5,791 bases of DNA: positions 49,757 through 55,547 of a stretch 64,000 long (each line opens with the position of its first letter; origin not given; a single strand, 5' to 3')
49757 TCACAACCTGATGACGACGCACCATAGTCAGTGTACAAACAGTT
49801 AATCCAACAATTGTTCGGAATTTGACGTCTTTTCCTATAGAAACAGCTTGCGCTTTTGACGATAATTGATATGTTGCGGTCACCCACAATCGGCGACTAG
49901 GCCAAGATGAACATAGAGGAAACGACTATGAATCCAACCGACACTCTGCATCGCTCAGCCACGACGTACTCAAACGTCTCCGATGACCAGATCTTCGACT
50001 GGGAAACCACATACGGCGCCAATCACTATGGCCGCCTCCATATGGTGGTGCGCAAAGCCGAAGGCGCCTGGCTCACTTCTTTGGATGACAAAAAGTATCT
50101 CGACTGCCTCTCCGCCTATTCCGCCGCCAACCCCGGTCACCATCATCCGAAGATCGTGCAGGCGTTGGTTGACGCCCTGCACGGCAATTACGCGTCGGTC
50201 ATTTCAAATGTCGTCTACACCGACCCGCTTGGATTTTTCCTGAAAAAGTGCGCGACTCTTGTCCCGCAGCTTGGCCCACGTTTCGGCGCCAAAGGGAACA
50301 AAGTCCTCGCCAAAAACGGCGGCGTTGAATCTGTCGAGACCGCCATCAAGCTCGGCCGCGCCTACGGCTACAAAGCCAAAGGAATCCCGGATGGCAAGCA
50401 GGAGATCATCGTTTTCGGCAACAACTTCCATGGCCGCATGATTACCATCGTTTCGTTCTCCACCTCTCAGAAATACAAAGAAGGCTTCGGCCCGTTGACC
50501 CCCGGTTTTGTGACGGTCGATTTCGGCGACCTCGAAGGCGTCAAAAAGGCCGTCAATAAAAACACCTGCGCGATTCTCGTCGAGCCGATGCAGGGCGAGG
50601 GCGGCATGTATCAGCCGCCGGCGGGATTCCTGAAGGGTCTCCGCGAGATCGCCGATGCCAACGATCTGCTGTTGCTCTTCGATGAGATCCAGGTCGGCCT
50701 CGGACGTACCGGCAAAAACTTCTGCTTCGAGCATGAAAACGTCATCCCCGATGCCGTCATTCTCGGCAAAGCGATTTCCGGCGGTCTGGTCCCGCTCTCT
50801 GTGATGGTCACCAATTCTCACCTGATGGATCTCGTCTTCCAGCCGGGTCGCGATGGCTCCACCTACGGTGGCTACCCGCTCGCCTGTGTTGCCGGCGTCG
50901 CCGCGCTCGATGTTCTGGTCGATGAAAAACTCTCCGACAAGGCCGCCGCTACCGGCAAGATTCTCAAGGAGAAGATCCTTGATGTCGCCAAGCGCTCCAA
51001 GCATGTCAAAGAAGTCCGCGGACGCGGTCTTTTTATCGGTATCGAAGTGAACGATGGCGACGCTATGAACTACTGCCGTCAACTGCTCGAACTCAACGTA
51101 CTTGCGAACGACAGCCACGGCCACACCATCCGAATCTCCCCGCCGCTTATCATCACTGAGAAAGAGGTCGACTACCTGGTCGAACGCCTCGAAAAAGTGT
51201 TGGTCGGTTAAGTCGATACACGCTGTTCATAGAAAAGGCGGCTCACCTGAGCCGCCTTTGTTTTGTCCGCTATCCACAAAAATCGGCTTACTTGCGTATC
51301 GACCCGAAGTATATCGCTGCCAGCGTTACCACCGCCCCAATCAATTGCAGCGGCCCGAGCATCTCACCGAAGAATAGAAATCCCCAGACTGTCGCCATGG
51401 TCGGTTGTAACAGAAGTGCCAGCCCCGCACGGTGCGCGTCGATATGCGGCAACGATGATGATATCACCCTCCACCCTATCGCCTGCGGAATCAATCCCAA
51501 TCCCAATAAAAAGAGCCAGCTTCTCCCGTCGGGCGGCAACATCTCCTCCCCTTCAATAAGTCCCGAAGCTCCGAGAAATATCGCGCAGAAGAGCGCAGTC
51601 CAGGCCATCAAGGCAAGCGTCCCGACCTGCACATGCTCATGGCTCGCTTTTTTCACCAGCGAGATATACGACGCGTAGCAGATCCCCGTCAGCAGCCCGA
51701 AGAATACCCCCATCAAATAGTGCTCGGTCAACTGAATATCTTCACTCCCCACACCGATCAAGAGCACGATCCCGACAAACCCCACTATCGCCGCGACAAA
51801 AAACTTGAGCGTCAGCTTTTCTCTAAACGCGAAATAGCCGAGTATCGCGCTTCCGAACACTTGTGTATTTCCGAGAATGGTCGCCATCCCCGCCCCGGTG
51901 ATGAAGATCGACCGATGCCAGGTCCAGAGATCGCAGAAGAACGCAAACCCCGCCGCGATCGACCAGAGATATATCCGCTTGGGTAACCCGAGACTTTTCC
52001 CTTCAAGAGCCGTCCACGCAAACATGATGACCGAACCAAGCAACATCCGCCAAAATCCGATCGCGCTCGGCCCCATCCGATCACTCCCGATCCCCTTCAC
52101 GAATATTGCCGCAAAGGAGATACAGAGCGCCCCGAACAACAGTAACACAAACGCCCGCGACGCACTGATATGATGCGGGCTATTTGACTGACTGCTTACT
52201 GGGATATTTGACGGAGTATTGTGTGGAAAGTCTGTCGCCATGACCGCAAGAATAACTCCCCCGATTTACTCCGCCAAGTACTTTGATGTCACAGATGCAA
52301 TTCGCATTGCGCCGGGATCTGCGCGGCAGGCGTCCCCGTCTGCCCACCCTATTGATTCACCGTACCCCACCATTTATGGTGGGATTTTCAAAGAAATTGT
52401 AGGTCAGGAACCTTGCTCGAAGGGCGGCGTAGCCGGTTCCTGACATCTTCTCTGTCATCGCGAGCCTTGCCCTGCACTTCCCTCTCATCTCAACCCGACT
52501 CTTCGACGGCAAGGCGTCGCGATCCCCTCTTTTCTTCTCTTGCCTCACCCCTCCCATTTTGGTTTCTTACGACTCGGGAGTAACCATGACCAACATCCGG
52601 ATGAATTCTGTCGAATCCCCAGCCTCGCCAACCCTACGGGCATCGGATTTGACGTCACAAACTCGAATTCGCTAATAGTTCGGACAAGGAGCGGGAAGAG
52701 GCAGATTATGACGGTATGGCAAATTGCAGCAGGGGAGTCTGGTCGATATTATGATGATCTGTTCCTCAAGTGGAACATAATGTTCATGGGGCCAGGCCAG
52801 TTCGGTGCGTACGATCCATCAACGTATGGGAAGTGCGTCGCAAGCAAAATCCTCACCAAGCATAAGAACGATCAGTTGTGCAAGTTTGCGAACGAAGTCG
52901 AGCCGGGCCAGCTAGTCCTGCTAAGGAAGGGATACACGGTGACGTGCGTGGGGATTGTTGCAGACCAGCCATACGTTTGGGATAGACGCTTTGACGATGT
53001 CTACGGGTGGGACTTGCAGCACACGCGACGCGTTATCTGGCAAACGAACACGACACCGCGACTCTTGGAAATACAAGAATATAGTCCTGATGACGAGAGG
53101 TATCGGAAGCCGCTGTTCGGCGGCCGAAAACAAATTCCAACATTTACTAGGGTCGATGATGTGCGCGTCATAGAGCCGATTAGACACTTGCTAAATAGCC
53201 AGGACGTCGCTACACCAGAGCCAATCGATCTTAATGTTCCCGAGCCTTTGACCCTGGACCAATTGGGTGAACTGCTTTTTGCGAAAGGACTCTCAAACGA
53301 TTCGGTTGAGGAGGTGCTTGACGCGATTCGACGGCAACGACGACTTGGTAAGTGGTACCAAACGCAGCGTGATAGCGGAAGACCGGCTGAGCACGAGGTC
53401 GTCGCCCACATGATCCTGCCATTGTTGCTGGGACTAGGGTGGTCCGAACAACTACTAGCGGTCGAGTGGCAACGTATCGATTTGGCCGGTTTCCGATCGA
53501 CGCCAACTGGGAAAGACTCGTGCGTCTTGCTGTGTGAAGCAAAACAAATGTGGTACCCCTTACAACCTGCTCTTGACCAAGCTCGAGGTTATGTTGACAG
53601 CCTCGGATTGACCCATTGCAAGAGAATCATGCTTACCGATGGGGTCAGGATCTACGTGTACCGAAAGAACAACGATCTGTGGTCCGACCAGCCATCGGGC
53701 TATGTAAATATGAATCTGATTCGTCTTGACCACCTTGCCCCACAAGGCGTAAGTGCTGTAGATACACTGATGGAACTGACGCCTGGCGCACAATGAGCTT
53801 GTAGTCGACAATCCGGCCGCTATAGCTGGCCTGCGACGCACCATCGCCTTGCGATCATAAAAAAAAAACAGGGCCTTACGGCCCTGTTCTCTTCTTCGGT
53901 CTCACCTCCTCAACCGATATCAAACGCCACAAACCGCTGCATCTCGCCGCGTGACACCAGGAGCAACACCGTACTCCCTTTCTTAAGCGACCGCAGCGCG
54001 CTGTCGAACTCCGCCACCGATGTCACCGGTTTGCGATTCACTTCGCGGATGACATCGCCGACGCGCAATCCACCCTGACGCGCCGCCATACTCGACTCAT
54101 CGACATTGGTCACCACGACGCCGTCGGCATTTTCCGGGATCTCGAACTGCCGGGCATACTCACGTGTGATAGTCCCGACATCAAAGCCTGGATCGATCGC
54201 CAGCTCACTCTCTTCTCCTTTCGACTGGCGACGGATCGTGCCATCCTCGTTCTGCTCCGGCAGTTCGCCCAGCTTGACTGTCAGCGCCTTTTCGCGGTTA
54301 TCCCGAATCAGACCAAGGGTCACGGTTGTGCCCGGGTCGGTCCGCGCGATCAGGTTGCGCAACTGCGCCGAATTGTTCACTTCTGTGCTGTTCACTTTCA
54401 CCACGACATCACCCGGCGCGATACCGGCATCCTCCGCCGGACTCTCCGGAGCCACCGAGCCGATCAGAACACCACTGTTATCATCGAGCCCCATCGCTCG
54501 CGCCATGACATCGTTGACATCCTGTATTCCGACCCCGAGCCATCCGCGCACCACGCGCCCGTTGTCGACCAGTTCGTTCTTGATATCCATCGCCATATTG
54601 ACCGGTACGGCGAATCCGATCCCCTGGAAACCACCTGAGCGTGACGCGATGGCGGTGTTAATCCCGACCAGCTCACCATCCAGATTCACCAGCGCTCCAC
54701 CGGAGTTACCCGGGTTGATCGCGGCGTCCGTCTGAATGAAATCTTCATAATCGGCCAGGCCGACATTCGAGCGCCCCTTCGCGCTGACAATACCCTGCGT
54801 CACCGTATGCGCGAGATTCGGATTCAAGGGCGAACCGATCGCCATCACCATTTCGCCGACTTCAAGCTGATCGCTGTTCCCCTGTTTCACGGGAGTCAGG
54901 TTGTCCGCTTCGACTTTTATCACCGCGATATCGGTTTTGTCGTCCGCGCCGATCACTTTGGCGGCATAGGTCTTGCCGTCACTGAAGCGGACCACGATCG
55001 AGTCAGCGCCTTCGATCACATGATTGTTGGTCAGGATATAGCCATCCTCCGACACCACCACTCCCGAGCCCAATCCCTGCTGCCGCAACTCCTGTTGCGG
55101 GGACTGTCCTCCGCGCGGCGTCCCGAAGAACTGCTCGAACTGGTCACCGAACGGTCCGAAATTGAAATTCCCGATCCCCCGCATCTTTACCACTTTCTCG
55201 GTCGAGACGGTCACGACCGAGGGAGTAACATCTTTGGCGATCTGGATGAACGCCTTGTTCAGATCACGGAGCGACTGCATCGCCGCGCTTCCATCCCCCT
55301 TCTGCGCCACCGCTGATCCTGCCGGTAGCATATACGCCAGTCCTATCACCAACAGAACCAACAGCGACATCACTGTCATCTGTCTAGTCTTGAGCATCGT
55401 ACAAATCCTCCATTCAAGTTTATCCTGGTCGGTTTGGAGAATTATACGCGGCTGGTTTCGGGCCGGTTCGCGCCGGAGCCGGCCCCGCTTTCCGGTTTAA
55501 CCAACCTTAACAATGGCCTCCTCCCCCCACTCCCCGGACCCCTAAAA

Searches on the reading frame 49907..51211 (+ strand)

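Call 30: search_protein_families(library=pfam, proteins=[window:49907-51211:+], max_evalue=0.001)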
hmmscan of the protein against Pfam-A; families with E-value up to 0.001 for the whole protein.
window:49907-51211:+ (434 aa): 1 family
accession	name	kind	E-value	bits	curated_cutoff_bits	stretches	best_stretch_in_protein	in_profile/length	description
PF00202.27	Aminotran_3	-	1.1e-101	340.9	30.5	1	37-432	2-403/403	Aminotransferase class-III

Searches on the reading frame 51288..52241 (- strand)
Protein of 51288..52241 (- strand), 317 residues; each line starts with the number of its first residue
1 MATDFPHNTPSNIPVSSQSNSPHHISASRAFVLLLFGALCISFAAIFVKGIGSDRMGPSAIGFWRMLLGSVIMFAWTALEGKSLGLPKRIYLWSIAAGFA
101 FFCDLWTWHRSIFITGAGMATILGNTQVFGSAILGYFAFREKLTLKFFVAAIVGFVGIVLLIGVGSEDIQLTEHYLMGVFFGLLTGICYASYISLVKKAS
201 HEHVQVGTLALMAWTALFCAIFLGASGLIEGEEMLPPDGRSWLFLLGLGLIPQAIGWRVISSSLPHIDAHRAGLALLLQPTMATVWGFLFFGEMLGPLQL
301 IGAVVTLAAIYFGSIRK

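Call 30: search_protein_families(library=pfam, proteins=[window:51288-52241:-], max_evalue=0.001)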
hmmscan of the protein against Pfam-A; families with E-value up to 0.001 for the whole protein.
window:51288-52241:- (317 aa): 2 families
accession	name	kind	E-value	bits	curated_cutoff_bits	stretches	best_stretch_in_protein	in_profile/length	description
PF00892.27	EamA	-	1.9e-32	112.8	28.2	2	177-312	2-132/135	EamA-like transporter family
PF16913.11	PUNUT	-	4.4e-05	23.3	30.6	1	86-212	69-198/321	Purine nucleobase transmembrane transport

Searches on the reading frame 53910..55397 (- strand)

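Call 80: search_protein_families(library=pfam, proteins=[window:53910-55397:-], max_evalue=0.00001)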
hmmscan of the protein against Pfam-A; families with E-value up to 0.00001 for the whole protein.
window:53910-55397:- (495 aa): 6 families
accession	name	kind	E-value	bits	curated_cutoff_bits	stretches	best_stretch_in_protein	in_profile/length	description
PF13365.12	Trypsin_2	-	8.6e-36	124.3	27.6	1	110-246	1-144/144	Trypsin-like peptidase domain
PF13180.12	PDZ_2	-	1.6e-33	115.3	27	2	286-376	2-80/80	PDZ domain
PF17820.7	PDZ_6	-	2.9e-23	81.8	27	2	312-365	2-54/54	PDZ domain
PF00089.32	Trypsin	-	2.1e-22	80.5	20.6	1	109-271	26-218/220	Trypsin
PF00595.29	PDZ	-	5.1e-22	78.5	23.2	2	283-363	8-80/81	PDZ domain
PF14685.13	PDZ_Tricorn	-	5e-08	33.3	25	0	442-485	36-80/88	Tricorn protease PDZ domain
